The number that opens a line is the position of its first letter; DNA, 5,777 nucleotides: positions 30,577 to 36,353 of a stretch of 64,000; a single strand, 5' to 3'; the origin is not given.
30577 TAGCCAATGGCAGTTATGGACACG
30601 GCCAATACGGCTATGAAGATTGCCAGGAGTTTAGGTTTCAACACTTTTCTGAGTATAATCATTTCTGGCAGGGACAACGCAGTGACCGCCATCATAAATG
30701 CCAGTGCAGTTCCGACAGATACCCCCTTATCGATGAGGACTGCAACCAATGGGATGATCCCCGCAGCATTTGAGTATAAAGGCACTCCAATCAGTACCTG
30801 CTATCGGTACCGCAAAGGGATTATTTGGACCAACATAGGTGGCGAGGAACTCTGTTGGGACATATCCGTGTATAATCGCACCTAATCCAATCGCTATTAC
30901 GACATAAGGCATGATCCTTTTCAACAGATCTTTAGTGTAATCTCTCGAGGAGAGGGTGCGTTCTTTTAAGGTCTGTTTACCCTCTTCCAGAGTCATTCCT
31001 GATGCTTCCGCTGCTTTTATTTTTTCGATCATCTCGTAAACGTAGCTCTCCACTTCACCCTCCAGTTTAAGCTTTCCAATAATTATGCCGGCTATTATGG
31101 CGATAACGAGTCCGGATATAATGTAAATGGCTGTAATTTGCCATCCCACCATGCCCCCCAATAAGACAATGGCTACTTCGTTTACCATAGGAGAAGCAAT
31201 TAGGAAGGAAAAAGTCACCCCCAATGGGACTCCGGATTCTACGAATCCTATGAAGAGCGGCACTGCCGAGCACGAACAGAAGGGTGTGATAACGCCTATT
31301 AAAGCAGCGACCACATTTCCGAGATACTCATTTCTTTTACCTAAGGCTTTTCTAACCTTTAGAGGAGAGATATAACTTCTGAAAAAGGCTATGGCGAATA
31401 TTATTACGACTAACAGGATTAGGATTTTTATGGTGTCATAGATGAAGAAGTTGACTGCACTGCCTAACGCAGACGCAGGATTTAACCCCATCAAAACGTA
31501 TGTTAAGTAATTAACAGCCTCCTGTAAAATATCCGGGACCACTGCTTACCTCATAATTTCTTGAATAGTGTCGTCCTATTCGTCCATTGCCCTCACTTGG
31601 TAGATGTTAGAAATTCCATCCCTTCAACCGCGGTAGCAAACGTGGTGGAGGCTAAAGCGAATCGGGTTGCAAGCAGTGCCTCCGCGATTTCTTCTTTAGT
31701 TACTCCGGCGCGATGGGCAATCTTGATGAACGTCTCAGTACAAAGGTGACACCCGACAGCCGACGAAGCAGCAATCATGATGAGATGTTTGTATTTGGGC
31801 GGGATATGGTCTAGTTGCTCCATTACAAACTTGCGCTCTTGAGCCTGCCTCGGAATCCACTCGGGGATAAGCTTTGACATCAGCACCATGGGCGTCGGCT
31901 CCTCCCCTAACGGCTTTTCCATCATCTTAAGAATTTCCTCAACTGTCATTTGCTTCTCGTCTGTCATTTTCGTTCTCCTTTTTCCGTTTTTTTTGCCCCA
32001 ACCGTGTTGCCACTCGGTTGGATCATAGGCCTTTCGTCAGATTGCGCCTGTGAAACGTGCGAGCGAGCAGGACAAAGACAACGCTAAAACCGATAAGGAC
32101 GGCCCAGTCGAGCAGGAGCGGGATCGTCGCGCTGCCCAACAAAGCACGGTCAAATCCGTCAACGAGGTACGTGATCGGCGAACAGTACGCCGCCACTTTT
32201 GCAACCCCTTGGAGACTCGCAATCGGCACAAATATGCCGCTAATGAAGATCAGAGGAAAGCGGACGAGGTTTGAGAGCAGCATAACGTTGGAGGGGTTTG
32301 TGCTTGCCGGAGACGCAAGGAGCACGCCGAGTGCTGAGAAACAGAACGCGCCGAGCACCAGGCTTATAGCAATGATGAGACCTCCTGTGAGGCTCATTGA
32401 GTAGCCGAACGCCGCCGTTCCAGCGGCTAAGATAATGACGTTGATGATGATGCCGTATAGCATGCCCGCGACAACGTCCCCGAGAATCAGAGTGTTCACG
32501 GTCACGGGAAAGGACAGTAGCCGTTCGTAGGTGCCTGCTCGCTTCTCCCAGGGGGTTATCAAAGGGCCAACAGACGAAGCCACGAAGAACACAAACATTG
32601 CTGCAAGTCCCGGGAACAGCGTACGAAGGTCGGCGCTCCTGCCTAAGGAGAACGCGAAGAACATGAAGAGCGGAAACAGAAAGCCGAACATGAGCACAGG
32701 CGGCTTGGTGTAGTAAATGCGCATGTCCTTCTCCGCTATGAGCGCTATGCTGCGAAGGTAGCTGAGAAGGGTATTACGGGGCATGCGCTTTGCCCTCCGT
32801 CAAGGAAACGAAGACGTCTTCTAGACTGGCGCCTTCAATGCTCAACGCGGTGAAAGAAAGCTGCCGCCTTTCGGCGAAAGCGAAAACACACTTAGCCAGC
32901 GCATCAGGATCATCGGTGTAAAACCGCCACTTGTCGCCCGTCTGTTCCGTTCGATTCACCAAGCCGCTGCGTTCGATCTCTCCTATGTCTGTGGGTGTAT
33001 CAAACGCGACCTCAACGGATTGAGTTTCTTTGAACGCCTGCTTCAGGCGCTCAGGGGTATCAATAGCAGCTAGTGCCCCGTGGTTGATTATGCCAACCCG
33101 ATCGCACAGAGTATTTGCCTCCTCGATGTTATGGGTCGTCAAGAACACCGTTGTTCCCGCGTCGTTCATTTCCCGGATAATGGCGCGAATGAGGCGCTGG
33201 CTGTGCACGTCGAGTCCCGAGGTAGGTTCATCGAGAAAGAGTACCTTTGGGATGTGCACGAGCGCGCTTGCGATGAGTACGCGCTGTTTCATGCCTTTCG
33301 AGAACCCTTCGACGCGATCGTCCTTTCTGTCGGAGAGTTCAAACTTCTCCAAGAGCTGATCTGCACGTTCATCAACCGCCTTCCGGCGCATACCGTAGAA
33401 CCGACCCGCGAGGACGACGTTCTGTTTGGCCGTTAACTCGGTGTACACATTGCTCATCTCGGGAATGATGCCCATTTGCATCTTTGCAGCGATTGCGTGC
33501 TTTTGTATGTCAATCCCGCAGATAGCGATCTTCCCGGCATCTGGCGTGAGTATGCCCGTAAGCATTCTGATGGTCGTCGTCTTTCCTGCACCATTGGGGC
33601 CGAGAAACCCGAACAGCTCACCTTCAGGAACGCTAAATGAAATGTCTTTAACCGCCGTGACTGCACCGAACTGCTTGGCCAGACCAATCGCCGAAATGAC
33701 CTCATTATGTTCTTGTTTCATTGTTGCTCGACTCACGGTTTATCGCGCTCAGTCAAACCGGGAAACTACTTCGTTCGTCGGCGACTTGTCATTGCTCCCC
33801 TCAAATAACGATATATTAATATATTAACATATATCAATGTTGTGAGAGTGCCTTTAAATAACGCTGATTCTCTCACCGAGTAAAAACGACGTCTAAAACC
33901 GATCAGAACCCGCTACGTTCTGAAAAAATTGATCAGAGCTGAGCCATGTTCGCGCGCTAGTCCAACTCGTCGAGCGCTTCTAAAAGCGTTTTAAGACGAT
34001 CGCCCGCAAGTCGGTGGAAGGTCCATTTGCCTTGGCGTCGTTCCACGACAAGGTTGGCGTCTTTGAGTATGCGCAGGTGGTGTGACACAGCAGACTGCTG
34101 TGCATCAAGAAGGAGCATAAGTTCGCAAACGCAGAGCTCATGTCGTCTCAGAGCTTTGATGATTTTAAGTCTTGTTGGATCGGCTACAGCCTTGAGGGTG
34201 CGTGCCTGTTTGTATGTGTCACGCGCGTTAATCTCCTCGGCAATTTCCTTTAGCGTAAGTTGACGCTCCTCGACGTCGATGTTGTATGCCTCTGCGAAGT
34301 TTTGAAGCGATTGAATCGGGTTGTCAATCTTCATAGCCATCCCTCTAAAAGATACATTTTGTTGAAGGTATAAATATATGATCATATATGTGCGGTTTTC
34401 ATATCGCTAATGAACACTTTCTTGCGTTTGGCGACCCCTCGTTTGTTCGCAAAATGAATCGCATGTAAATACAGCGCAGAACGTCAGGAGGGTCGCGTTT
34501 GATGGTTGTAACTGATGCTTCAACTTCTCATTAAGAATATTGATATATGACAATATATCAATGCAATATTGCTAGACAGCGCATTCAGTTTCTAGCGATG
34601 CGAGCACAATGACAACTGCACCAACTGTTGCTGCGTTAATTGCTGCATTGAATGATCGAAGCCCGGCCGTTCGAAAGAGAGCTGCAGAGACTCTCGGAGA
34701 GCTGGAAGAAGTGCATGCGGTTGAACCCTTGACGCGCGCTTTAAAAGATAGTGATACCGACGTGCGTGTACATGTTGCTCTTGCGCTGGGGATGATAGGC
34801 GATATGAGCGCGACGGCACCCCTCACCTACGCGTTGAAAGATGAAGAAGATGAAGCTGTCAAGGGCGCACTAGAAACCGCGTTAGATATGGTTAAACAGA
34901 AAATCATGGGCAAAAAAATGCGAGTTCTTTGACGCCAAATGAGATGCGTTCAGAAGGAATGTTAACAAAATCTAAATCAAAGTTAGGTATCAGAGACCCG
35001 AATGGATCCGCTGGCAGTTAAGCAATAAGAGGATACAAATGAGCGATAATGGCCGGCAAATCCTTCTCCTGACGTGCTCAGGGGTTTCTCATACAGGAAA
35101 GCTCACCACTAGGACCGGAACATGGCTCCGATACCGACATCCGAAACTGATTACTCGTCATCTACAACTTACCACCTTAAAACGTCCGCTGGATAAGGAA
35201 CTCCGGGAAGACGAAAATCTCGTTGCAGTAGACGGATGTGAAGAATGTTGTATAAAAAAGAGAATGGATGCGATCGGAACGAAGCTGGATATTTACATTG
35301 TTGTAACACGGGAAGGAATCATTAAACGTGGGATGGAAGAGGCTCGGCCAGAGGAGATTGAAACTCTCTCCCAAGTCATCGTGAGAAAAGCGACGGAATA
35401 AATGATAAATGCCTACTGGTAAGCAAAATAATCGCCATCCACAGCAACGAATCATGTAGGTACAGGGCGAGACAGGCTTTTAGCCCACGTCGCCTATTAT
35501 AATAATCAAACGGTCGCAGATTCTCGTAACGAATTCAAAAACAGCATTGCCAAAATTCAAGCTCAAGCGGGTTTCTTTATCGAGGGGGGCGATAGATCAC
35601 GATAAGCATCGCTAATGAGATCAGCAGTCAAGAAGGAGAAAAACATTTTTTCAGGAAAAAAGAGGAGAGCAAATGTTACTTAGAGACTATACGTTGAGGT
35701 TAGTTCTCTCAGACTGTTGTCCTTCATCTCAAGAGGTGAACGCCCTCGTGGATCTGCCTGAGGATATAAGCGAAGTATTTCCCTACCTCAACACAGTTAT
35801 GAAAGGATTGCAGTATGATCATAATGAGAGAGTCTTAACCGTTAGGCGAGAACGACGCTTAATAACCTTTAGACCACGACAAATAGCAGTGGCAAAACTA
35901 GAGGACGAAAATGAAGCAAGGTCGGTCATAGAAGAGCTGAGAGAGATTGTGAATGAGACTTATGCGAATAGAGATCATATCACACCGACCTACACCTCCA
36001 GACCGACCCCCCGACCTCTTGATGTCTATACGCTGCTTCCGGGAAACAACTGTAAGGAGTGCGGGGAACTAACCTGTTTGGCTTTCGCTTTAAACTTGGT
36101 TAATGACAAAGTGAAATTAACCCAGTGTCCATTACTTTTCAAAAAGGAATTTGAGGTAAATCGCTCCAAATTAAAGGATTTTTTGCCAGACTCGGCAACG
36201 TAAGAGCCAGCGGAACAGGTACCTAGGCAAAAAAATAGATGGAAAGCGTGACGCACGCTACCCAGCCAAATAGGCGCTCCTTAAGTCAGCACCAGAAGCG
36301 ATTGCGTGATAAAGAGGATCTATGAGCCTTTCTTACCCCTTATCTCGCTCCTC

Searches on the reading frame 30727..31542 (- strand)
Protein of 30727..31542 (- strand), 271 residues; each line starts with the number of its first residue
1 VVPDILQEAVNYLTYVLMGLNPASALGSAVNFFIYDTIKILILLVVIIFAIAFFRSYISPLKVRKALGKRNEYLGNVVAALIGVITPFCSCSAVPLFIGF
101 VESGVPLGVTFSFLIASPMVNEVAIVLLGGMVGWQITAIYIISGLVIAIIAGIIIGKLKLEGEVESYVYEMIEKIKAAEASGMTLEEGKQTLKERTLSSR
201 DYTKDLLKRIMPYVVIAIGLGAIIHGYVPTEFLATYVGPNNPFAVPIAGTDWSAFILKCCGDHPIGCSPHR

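Call 16: search_protein_families(library=pfam, proteins=[window:30727-31542:-], max_evalue=0.001)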
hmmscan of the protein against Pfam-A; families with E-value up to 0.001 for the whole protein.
window:30727-31542:- (271 aa): 1 family
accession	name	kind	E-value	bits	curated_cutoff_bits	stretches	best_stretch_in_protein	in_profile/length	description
PF03773.19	ArsP_1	-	7.9e-57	193.1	32.3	1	26-248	2-216/294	Predicted permease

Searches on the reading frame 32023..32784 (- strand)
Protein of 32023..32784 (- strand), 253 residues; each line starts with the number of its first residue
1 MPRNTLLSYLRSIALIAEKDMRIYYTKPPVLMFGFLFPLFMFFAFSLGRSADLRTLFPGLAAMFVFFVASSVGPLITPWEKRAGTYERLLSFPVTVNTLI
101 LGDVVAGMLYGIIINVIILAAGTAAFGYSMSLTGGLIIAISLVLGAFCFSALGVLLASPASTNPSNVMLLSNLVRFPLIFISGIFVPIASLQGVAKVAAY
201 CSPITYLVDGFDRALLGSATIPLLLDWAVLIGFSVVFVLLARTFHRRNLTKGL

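Call 16: search_protein_families(library=pfam, proteins=[window:32023-32784:-], max_evalue=0.001)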
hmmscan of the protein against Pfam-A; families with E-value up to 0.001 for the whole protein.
window:32023-32784:- (253 aa): 3 families
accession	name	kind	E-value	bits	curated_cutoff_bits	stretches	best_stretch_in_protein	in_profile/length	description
PF01061.29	ABC2_membrane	-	2e-22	80.2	26.9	1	14-211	4-206/211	ABC-2 type transporter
PF12698.13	ABC2_membrane_3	-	3.2e-16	59.8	31.6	1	56-241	164-345/347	ABC-2 family transporter protein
PF12679.13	ABC2_membrane_2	-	1.1e-05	25.2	27.2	1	60-240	73-273/283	ABC-2 family transporter protein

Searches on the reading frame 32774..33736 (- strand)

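Call 16: search_protein_families(library=pfam, proteins=[window:32774-33736:-], max_evalue=0.001)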
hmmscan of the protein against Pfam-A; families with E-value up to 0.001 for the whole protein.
window:32774-33736:- (320 aa): 5 families
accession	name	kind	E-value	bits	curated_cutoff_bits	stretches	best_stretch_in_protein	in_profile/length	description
PF00005.33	ABC_tran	-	2.9e-33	115.8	25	1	29-173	1-137/137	ABC transporter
PF13304.12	AAA_21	-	6e-15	56.5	27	1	127-205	219-301/304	AAA domain, putative AbiEii toxin, Type IV TA system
PF13732.12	DrrA1-3_C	-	6e-05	24.1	27.4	1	227-312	2-80/81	ATP-binding protein DrrA1-3-like, C-terminal domain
PF00448.28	SRP54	-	0.00017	21.8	22.7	1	44-98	6-58/196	SRP54-type protein, GTPase domain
PF13476.12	AAA_23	-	0.00027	22.1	27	1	31-69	14-49/201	AAA domain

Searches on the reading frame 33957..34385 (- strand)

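Call 17: search_protein_families(library=pfam, proteins=[window:33957-34385:-], max_evalue=0.001)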
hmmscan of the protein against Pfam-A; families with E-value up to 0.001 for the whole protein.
window:33957-34385:- (142 aa): 2 families
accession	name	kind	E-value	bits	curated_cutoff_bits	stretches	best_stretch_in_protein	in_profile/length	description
PF01022.26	HTH_5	-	1.1e-18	67.2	22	1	69-113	1-45/47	Bacterial regulatory protein, arsR family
PF12840.13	HTH_20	-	1.3e-07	31.9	27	1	68-115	2-50/51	Helix-turn-helix domain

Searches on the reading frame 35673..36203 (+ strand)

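Call 17: search_protein_families(library=pfam, proteins=[window:35673-36203:+], max_evalue=0.001)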
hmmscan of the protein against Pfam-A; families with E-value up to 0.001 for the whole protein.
window:35673-36203:+ (176 aa): 1 family
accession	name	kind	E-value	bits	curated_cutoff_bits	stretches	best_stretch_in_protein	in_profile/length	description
PF04060.18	FeS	-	4.8e-11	42.6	23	1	122-153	1-32/33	Putative Fe-S cluster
